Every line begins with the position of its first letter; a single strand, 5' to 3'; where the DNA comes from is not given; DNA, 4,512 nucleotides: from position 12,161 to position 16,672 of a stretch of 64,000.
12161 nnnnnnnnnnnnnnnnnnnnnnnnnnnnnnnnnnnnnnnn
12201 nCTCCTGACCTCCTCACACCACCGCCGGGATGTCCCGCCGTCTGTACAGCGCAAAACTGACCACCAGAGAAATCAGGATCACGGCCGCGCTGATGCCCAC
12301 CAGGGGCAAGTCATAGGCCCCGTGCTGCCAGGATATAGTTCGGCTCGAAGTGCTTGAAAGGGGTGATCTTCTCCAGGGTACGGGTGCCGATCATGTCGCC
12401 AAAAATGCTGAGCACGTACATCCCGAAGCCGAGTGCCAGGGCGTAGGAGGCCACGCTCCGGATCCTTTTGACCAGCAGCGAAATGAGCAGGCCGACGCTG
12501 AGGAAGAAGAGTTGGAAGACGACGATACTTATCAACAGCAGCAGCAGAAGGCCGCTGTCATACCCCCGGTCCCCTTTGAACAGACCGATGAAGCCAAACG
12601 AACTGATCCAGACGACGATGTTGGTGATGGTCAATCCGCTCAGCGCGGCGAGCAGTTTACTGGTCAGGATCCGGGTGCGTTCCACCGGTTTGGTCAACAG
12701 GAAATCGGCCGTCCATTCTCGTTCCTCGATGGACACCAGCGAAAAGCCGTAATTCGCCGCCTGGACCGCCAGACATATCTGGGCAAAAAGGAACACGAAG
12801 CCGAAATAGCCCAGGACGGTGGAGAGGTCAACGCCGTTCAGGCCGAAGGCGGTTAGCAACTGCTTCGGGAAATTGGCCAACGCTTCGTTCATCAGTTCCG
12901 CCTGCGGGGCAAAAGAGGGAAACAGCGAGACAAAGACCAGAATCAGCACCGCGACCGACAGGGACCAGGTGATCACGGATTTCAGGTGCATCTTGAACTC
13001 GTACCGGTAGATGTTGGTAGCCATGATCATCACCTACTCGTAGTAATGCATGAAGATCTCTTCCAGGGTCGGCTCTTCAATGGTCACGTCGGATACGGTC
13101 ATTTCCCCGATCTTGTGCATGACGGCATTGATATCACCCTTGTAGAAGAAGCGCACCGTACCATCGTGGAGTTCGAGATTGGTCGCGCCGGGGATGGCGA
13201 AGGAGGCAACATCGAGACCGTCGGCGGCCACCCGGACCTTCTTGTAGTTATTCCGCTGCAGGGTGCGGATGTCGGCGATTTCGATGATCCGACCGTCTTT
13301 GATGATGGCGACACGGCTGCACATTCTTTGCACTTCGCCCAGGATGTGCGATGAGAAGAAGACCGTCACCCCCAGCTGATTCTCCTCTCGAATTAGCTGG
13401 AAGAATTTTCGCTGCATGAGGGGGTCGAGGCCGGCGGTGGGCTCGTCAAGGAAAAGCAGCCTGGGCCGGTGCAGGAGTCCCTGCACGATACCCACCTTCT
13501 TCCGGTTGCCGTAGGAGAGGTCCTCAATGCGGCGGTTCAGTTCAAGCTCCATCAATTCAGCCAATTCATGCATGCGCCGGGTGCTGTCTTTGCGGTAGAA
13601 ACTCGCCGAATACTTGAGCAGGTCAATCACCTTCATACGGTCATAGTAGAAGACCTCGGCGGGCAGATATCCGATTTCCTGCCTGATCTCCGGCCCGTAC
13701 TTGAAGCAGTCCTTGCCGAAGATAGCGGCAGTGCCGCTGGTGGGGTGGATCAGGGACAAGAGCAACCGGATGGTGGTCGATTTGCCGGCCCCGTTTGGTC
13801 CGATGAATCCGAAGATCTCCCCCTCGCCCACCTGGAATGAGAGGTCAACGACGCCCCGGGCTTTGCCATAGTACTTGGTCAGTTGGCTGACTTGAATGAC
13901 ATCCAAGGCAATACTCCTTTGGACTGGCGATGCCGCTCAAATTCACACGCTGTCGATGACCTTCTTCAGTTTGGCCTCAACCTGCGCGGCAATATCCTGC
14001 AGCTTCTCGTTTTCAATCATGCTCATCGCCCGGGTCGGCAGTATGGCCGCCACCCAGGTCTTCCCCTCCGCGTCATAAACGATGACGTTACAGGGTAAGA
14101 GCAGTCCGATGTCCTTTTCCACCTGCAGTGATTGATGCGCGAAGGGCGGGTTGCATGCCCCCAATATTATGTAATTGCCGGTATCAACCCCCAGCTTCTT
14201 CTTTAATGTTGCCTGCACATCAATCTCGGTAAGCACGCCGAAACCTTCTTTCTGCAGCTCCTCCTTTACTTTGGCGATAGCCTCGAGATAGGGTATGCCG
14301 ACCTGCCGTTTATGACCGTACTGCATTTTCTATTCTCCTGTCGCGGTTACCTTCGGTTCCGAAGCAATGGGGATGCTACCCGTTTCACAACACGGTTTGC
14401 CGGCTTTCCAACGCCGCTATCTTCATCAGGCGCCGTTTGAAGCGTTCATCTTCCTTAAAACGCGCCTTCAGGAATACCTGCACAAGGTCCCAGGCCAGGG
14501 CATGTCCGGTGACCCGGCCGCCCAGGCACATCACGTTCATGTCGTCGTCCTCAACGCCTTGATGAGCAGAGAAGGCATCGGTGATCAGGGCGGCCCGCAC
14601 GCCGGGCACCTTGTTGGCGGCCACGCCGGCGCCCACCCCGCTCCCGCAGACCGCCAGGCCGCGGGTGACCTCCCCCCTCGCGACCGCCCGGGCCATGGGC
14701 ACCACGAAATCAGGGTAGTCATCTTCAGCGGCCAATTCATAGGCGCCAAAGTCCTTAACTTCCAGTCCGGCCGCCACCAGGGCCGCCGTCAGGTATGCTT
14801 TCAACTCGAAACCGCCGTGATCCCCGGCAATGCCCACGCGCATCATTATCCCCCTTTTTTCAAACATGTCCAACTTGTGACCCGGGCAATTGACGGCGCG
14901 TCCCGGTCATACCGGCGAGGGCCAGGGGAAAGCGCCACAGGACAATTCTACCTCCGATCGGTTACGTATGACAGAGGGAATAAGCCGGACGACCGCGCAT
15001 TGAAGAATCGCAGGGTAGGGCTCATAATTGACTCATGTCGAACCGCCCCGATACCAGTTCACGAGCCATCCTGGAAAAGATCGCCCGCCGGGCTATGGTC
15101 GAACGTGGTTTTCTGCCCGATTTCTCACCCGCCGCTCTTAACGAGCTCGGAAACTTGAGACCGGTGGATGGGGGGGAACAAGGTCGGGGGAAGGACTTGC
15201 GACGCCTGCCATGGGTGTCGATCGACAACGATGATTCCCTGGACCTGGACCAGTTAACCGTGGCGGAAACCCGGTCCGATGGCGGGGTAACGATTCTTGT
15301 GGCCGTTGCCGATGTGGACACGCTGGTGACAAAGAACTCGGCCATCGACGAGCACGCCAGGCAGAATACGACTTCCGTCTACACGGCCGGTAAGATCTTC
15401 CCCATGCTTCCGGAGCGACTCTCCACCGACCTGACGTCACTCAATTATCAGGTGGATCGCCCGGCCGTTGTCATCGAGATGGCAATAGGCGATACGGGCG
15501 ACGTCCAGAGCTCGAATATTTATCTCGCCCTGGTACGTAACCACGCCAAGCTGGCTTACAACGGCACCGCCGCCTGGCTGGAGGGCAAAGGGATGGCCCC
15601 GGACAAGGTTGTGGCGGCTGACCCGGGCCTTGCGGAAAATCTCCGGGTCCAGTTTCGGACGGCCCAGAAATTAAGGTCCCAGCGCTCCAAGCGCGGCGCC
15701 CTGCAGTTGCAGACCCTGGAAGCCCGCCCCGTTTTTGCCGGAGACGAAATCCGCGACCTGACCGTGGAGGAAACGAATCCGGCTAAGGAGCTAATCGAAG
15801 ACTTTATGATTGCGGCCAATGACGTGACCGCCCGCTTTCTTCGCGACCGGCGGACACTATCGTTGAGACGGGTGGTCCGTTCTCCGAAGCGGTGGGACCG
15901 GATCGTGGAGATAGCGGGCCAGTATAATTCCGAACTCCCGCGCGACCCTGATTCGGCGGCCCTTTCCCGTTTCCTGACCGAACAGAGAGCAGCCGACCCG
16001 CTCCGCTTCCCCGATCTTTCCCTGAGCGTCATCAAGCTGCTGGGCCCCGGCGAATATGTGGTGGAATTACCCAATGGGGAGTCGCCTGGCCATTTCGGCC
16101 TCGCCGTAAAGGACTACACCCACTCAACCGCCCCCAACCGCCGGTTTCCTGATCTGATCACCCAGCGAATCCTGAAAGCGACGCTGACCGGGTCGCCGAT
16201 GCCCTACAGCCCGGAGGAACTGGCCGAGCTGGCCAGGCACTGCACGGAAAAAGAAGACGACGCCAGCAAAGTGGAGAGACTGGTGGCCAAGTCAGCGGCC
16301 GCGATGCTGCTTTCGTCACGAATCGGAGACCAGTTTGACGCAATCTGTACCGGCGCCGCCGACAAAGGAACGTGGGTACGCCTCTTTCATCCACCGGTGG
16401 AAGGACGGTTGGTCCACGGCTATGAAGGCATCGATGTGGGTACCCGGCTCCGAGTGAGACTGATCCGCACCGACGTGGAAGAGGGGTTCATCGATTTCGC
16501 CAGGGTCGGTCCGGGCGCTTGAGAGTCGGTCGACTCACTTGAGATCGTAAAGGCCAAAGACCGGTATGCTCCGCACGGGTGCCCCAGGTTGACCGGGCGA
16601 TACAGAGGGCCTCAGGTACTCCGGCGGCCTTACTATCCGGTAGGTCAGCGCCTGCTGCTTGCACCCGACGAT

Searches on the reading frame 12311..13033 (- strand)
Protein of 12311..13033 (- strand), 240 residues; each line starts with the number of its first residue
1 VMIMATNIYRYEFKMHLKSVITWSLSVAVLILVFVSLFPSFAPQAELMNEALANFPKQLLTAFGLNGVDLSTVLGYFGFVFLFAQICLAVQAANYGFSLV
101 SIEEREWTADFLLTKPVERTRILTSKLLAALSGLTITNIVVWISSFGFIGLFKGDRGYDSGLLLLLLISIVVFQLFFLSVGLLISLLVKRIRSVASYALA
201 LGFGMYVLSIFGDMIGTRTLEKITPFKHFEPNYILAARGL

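Call 79: search_protein_families(library=pfam, proteins=[window:12311-13033:-], max_evalue=0.00001)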
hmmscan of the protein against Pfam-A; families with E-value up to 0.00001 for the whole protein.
window:12311-13033:- (240 aa): 1 family
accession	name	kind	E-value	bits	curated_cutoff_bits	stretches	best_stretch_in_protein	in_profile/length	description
PF12679.13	ABC2_membrane_2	-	3.8e-17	62.9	27.2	1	7-228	2-215/283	ABC-2 family transporter protein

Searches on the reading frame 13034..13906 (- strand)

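Call 79: search_protein_families(library=pfam, proteins=[window:13034-13906:-], max_evalue=0.00001)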
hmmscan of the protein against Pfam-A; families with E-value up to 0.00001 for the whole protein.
window:13034-13906:- (290 aa): 2 families
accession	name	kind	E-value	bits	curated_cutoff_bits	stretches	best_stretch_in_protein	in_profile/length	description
PF00005.33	ABC_tran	-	1.6e-26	94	25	1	21-158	3-137/137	ABC transporter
PF13304.12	AAA_21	-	5.4e-16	60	27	1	100-189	189-300/304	AAA domain, putative AbiEii toxin, Type IV TA system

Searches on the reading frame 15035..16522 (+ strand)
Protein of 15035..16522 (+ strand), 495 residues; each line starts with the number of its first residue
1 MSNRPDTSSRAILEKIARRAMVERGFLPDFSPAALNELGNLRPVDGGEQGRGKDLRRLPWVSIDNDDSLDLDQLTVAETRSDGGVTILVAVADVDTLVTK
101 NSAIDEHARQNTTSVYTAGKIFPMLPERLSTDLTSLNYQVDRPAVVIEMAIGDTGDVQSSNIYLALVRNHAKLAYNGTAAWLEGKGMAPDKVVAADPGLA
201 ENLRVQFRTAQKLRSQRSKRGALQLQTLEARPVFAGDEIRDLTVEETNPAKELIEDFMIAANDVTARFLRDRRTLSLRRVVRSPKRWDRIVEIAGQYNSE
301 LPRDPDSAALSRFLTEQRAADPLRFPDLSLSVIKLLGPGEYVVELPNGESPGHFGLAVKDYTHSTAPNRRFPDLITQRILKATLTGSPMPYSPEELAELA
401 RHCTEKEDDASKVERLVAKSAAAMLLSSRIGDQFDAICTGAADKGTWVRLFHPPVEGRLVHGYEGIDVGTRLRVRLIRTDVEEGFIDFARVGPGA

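Call 79: search_protein_families(library=pfam, proteins=[window:15035-16522:+], max_evalue=0.00001)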
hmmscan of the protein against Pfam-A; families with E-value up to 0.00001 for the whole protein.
window:15035-16522:+ (495 aa): 2 families
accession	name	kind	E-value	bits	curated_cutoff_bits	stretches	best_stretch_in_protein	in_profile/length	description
PF00773.25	RNB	-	4.8e-81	273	29.3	1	53-385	2-325/326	RNB domain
PF18614.7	RNase_II_C_S1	-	1.8e-18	66.6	26.6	1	433-491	2-59/59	RNase II-type exonuclease C-terminal S1 domain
